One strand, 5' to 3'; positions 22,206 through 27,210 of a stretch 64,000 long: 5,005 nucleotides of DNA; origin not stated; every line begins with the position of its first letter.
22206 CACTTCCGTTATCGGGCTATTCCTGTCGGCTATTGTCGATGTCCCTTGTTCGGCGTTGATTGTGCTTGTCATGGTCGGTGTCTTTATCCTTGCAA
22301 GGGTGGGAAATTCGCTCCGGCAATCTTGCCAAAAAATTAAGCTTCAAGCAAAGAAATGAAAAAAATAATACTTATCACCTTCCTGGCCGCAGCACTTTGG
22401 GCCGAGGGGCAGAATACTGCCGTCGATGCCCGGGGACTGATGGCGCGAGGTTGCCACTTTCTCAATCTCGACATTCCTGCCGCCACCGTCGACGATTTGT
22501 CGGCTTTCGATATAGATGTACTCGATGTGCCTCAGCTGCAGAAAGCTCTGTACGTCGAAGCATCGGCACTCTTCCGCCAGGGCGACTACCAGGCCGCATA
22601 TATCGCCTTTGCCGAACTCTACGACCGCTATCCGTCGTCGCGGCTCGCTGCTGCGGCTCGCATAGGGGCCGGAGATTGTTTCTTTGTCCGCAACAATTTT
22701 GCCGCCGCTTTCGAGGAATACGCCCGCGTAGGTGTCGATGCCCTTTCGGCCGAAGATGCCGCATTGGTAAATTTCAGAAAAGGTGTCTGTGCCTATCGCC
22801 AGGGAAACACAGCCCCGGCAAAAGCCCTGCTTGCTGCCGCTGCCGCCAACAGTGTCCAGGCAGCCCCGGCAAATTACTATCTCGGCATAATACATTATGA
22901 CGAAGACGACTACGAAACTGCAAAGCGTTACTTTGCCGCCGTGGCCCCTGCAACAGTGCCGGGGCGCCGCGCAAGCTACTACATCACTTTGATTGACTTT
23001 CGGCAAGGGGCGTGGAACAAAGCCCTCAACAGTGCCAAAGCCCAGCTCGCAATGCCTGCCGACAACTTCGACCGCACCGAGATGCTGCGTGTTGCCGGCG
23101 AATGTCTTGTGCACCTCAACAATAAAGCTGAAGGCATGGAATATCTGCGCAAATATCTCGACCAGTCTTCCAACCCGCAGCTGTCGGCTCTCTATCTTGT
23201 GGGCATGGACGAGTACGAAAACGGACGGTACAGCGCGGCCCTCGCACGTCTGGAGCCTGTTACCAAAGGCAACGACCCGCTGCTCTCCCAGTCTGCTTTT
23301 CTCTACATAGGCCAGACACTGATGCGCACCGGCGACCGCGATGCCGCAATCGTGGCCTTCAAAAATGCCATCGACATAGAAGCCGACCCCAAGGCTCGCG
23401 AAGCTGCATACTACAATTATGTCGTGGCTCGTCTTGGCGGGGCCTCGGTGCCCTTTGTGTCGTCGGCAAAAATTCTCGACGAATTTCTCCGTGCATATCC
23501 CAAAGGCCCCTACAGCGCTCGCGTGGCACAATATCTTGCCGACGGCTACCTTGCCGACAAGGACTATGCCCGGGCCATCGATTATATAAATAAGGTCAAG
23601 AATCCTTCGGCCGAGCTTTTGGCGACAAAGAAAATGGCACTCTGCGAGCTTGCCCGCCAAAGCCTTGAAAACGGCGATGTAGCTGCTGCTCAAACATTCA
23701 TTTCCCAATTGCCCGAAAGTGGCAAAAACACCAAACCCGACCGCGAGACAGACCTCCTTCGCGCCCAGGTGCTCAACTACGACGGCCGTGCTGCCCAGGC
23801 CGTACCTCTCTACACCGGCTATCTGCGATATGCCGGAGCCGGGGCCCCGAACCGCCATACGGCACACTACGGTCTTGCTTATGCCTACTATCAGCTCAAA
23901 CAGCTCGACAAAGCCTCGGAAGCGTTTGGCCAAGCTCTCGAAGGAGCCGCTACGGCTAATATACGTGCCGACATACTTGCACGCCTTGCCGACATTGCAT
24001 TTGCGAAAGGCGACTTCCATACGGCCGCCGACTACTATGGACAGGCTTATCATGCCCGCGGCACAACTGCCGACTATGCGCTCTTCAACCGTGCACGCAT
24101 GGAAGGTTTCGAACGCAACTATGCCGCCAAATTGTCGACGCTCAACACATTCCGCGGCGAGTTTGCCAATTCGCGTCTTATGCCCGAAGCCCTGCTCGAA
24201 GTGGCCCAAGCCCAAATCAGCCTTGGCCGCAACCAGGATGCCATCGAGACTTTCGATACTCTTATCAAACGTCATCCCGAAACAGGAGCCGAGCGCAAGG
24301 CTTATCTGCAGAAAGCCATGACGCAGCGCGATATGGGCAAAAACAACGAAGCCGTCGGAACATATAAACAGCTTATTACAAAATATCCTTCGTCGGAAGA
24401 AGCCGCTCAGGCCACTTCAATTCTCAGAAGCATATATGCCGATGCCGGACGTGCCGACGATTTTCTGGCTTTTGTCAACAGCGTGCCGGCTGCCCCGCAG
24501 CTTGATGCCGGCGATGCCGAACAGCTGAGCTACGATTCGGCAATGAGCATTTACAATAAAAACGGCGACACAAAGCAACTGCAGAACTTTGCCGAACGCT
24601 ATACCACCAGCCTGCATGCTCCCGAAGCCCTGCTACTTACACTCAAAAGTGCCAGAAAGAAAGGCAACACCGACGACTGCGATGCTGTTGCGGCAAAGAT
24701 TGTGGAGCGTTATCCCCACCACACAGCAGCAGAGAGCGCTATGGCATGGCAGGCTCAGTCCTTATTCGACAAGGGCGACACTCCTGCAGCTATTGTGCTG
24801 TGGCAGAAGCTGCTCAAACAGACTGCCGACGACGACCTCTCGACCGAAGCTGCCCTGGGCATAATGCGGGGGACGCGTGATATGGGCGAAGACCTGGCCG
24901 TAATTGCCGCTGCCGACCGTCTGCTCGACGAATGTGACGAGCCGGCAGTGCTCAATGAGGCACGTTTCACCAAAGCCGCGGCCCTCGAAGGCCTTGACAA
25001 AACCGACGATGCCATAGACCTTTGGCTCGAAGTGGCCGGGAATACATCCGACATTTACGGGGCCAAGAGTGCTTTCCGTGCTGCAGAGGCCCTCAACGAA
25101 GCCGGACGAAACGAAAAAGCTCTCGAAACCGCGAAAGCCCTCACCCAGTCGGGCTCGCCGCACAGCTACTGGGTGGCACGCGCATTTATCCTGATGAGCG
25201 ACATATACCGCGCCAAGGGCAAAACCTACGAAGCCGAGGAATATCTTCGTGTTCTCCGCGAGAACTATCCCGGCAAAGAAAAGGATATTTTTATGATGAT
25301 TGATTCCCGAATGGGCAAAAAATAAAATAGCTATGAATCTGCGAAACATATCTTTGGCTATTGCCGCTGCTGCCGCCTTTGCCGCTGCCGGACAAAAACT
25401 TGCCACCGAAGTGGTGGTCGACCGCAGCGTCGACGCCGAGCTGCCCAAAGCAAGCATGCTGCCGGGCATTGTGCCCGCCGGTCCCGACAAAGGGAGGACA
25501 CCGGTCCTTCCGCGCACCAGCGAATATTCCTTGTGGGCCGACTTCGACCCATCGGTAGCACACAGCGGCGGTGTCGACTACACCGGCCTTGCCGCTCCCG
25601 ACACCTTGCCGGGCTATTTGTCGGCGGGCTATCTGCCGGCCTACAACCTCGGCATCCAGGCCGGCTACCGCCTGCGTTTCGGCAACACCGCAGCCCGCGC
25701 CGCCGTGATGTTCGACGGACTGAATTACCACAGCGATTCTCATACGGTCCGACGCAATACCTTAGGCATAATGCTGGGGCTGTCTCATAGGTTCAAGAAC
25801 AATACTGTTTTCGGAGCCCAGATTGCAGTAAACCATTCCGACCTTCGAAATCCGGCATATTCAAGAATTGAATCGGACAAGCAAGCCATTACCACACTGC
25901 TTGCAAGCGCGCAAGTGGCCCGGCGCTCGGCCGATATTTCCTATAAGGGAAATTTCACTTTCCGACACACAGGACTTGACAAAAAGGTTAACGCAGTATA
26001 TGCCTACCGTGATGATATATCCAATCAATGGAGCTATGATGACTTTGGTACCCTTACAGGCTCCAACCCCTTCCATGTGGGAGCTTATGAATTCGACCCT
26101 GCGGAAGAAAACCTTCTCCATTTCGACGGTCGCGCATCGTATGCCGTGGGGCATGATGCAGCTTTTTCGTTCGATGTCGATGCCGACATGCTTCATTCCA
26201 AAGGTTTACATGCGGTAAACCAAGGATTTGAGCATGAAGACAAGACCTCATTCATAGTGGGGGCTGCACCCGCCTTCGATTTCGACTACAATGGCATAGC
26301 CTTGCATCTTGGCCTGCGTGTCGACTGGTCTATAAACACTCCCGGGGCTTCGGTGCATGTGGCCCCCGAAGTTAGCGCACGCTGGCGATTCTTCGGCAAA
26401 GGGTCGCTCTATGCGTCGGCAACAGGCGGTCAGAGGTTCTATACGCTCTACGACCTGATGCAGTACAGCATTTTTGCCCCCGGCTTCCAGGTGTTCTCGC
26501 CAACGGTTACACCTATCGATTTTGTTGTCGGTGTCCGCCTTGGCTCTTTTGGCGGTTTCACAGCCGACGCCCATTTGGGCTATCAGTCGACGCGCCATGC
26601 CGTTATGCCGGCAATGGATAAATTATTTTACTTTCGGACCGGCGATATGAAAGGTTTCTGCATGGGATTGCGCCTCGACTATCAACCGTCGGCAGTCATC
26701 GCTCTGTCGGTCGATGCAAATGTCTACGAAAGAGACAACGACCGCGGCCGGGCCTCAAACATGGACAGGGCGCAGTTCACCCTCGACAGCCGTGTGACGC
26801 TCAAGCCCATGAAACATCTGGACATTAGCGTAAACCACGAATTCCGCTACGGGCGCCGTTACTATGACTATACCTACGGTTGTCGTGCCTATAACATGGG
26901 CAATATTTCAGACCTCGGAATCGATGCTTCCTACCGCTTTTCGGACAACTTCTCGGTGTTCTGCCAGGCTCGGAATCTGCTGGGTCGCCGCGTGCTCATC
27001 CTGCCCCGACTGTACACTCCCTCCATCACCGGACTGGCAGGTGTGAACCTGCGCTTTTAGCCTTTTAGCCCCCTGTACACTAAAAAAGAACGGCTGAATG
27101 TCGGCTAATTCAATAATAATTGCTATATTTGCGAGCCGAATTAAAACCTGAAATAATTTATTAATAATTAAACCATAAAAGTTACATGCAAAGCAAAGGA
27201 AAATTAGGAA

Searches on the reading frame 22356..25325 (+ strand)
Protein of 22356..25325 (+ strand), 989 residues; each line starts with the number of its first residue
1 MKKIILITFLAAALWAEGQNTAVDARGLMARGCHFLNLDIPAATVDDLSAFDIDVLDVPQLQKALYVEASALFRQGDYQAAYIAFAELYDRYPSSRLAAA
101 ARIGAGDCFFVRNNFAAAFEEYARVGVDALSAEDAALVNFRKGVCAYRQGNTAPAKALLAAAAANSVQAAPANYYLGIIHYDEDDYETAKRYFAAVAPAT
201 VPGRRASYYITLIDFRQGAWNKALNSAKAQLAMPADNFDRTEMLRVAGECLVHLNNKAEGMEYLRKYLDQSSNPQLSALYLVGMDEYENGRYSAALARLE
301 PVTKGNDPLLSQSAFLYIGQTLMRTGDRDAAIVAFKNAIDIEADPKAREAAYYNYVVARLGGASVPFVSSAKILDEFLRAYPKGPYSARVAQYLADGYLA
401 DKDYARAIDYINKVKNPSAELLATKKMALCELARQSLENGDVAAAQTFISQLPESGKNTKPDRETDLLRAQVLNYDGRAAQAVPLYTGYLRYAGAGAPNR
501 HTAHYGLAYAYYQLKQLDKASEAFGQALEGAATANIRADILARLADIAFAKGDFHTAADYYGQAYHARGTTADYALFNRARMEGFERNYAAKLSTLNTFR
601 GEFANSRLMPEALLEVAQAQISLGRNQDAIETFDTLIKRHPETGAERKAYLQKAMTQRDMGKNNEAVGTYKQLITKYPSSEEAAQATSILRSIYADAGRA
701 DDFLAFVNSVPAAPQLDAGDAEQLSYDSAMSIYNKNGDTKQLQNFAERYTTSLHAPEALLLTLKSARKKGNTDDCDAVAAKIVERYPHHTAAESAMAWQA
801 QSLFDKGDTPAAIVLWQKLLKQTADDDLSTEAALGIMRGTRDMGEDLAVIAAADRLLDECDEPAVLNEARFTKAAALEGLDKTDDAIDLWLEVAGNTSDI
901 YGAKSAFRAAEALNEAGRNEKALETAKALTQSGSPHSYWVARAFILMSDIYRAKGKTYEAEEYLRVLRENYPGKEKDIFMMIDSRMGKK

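Call 18: search_protein_families(library=pfam, proteins=[window:22356-25325:+], max_evalue=0.001)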
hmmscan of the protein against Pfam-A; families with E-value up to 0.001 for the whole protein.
window:22356-25325:+ (989 aa): 15 families
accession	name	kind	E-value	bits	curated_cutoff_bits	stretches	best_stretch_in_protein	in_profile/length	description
PF13174.12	TPR_6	-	1.5e-30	104.2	26.3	2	649-680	2-33/33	Tetratricopeptide repeat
PF13432.12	TPR_16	-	2.8e-28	98.4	32.7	2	66-125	1-56/65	Tetratricopeptide repeat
PF07719.23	TPR_2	-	2e-24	84.1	27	1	503-529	3-29/34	Tetratricopeptide repeat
PF13428.12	TPR_14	-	1.8e-20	71.8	23.5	0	64-101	3-40/44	Tetratricopeptide repeat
PF14559.12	TPR_19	-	3.1e-18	66.3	25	1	476-533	4-57/68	Tetratricopeptide repeat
PF13181.12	TPR_8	-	2e-17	62.2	25.7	0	503-529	3-29/34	Tetratricopeptide repeat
PF13424.12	TPR_12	-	1.2e-16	61.1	30.1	1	502-565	4-72/77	Tetratricopeptide repeat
PF00515.34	TPR_1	-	8.4e-13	48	27.8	1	503-529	3-29/34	Tetratricopeptide repeat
PF23914.1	TPR_CcmH_CycH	-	1.3e-12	48.2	42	0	315-416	53-149/158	Cytochrome c-type biogenesis protein H TPR domain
PF13525.12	YfiO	-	5.2e-12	46.4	25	1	575-692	7-135/203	Outer membrane lipoprotein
PF09976.15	TPR_21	-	6.5e-10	39.5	25.5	0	762-836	45-119/193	Tetratricopeptide repeat-like domain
PF12895.13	ANAPC3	-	5.9e-09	36.5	27.2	0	380-430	15-65/82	Anaphase-promoting complex, cyclosome, subunit 3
PF25058.1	ARM_TT21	-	1.4e-08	35.3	27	0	728-819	32-120/155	Tetratricopeptide repeat protein 21 ARM repeat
PF13176.12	TPR_7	-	7.5e-06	26.1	27.9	0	650-675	2-27/36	Tetratricopeptide repeat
PF13512.12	TPR_18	-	0.00025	21.7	21.9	0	654-687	109-142/145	Tetratricopeptide repeat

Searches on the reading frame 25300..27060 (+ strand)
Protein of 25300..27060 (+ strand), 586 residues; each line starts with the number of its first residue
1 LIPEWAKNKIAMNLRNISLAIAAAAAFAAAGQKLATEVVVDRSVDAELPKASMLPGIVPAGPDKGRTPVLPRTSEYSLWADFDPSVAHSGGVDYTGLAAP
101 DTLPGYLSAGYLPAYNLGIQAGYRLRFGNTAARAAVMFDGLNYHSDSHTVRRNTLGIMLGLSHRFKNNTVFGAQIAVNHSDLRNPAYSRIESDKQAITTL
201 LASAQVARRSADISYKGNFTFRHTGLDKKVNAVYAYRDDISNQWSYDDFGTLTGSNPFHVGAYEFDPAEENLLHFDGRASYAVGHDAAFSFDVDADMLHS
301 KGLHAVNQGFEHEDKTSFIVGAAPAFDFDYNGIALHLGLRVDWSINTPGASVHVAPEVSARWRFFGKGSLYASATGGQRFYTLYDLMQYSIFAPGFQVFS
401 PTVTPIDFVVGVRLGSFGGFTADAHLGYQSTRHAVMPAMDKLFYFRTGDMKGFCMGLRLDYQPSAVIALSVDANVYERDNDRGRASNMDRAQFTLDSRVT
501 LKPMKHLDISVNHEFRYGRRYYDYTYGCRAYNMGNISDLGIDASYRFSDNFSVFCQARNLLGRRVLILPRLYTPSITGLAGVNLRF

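Call 18: search_protein_families(library=pfam, proteins=[window:25300-27060:+], max_evalue=0.001)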
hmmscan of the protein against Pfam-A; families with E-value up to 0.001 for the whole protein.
window:25300-27060:+ (586 aa): 1 family
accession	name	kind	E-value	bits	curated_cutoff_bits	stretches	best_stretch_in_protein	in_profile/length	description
PF03797.25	Autotransporter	-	0.00012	22.4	26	0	144-193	15-65/255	Autotransporter beta-domain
